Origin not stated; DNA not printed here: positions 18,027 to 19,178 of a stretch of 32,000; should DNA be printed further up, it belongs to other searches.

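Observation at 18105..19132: Compositionally foreign 1-kb island carrying a lone cytoplasmic trypsin-fold serine protease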

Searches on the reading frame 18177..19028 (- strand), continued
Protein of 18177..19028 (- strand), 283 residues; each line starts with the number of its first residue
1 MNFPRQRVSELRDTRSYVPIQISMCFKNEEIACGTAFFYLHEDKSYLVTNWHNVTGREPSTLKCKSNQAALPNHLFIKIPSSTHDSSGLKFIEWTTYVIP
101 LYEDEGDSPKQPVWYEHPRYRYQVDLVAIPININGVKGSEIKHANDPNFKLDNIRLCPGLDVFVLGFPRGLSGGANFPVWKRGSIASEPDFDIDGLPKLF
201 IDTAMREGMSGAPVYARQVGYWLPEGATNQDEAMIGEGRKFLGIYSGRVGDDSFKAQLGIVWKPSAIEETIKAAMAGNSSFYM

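Call 85: get_annotated_region(hit=H74, flank=6000)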
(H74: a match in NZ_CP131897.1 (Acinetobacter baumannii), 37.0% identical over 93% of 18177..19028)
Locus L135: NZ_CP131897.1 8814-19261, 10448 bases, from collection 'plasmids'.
description: Acinetobacter baumannii strain 2010N16-194 plasmid p2010N16-194-1, complete sequence
organism: Acinetobacter baumannii (NCBI taxid 470)
taxonomy: Bacteria; Pseudomonadota; Gammaproteobacteria; Moraxellales; Moraxellaceae; Acinetobacter; Acinetobacter baumannii
host: -; source: Homo sapiens,culture,respiratory; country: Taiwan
typing (MOB-suite, as given by PLSDB): mobilizable; replicon rep_cluster_1172,rep_cluster_1364; relaxase MOBQ
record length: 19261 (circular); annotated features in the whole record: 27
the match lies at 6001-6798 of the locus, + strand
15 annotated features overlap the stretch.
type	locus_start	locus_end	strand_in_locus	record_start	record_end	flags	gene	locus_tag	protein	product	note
CDS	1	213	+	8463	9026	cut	-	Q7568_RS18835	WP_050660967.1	GNAT family N-acetyltransferase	-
CDS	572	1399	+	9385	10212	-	-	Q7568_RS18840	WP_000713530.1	OXA-24 family carbapenem-hydrolyzing class D beta-lactamase OXA-72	-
predicted_resistance_gene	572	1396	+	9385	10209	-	blaOXA-72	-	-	OXA-24 family carbapenem-hydrolyzing class D beta-lactamase OXA-72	predicted by amrfinderplus; class BETA-LACTAM; identity 100.0%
CDS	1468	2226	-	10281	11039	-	-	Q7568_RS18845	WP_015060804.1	hypothetical protein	-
CDS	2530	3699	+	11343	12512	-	-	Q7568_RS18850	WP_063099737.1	MobA/MobL family protein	-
CDS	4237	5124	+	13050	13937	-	repM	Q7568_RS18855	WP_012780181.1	replication initiation protein RepM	GO:0006270 - DNA replication initiation [Evidence IEA]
CDS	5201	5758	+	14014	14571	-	-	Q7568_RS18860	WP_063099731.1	plasmid replication DNA-binding protein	-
CDS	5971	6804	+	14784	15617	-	-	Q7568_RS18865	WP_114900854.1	serine protease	-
CDS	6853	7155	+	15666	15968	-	-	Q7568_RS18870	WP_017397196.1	type II toxin-antitoxin system RelE/ParE family toxin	GO:0008219 - cell death [Evidence IEA]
CDS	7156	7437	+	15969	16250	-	-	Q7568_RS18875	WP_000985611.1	addiction module antidote protein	-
CDS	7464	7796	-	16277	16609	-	-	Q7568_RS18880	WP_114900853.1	hypothetical protein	-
CDS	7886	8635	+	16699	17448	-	-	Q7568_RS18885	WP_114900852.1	hypothetical protein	-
CDS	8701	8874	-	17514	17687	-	-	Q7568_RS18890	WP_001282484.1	hypothetical protein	-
CDS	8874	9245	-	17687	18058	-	-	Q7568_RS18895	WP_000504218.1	hypothetical protein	-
CDS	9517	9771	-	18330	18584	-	-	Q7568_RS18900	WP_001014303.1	hypothetical protein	-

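Call 86: get_annotated_region(hit=H80, flank=6000)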
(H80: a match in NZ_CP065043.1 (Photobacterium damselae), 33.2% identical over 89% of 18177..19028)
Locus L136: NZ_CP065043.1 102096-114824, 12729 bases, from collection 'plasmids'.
description: Photobacterium damselae subsp. damselae strain AS-16-0963-3 plasmid pPHDD1, complete sequence
organism: Photobacterium damselae (NCBI taxid 85581)
taxonomy: Bacteria; Pseudomonadota; Gammaproteobacteria; Vibrionales; Vibrionaceae; Photobacterium; Photobacterium damselae
host: -; source: Seriola lalandi,cell culture,caudal kidney,farmed fish; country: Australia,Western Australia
typing (MOB-suite, as given by PLSDB): conjugative; relaxase MOBF; mating-pair formation MPF_F
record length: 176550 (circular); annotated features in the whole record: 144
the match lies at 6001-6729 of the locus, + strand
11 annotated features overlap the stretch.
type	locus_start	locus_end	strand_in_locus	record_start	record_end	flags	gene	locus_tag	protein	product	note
CDS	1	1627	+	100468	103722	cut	-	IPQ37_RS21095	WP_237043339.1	type I restriction endonuclease subunit R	-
CDS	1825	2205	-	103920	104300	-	-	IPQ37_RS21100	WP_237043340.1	hypothetical protein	-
CDS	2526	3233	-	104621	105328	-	-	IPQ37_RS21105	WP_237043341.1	hypothetical protein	-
CDS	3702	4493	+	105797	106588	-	mauJ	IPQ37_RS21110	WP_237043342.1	methylamine utilization protein MauJ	-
CDS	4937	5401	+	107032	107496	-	-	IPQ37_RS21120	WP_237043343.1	hypothetical protein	-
CDS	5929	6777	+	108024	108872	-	-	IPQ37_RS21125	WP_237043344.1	serine protease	-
CDS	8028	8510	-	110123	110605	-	-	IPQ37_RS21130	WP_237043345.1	hypothetical protein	-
CDS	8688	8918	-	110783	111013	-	-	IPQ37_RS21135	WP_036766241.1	hypothetical protein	-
CDS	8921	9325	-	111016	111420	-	-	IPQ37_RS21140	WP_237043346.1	hypothetical protein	-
CDS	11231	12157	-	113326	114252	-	-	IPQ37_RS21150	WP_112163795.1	porin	-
CDS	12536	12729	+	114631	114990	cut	-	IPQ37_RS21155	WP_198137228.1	hypothetical protein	-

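Call 87: get_annotated_region(hit=H79, flank=6000)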
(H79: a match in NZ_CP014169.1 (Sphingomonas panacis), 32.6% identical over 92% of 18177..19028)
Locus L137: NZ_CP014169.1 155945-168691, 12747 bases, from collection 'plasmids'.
description: Sphingomonas panacis strain DCY99 plasmid unnamed, complete sequence
organism: Sphingomonas panacis (NCBI taxid 1560345)
taxonomy: Bacteria; Pseudomonadota; Alphaproteobacteria; Sphingomonadales; Sphingomonadaceae; Sphingomonas; Sphingomonas panacis
host: -; source: Panax ginseng,bacterial cell,Panax ginseng root,10 years old rusty ginseng root; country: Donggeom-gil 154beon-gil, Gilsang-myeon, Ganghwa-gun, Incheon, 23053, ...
typing (MOB-suite, as given by PLSDB): conjugative; replicon rep_cluster_449; relaxase MOBF; mating-pair formation MPF_F
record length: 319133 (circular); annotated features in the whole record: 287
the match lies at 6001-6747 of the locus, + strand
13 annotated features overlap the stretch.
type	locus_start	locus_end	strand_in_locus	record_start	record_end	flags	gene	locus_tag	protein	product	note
CDS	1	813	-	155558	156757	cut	-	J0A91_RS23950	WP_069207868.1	AAA family ATPase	-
CDS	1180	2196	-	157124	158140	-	-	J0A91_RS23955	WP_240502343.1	hypothetical protein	-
CDS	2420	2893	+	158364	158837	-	-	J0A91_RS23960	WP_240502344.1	hypothetical protein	-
CDS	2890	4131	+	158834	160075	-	-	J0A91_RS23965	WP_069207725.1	toll/interleukin-1 receptor domain-containing protein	GO:0007165 - signal transduction [Evidence IEA]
CDS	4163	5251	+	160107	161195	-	-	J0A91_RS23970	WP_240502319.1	tyrosine-type recombinase/integrase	GO:0015074 - DNA integration [Evidence IEA]; GO:0006310 - DNA recombination [Evidence IEA]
CDS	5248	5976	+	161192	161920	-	-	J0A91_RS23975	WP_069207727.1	hypothetical protein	-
CDS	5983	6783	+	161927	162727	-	-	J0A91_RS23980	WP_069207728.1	trypsin-like peptidase domain-containing protein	-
CDS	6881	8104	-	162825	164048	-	-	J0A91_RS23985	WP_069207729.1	ATP-binding protein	-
CDS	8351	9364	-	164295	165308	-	-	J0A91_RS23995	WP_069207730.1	NADP-dependent oxidoreductase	-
CDS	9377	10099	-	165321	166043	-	-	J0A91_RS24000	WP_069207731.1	GntR family transcriptional regulator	-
CDS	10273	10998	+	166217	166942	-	-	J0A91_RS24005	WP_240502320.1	enoyl-CoA hydratase/isomerase family protein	-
CDS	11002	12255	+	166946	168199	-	-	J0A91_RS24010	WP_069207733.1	CoA transferase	-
CDS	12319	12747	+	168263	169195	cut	-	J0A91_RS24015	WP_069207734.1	3-keto-5-aminohexanoate cleavage protein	-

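Call 88: get_annotated_region(hit=H75, flank=6000)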
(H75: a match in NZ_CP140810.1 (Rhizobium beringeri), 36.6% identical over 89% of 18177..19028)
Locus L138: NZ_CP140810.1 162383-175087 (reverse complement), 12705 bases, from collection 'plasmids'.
description: Rhizobium beringeri strain TP6 plasmid pRlX3, complete sequence
organism: Rhizobium beringeri (NCBI taxid 3019934)
taxonomy: Bacteria; Pseudomonadota; Alphaproteobacteria; Hyphomicrobiales; Rhizobiaceae; Rhizobium; Rhizobium beringeri
host: -; source: Trifolium pratense,whole organism; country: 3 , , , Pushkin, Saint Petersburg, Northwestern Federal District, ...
typing (MOB-suite, as given by PLSDB): conjugative; relaxase MOBQ; mating-pair formation MPF_T
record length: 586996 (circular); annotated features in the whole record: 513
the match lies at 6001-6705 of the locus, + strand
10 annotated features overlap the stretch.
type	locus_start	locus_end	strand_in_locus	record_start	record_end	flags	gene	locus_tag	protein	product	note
CDS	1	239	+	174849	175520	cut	-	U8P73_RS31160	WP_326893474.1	hypothetical protein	-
CDS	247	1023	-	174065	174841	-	-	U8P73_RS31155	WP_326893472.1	endonuclease III domain-containing protein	-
CDS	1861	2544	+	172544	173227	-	-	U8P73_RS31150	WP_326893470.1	hypothetical protein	-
CDS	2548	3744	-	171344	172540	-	-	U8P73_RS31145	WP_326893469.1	adenylate/guanylate cyclase domain-containing protein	GO:0009190 - cyclic nucleotide biosynthetic process [Evidence IEA]; GO:0035556 - intracellular signal transduction ...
CDS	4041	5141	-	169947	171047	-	-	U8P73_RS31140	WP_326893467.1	endonuclease/exonuclease/phosphatase family protein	-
CDS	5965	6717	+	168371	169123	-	-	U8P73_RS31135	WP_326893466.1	hypothetical protein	-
CDS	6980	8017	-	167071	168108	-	-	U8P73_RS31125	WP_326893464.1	PIN domain-containing protein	-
CDS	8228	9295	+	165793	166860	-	-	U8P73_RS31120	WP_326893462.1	hypothetical protein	-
CDS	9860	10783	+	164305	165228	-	-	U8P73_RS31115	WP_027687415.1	adenylate/guanylate cyclase domain-containing protein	-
CDS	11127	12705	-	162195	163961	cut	-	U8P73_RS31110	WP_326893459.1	adenylate/guanylate cyclase domain-containing protein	-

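Call 93: search_protein_families(library=pfam, proteins=[L017:8946-9206:+], max_evalue=0.1)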
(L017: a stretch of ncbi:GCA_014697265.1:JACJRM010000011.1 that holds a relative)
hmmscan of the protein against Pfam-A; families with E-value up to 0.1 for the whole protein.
L017:8946-9206:+ (86 aa): 0 families
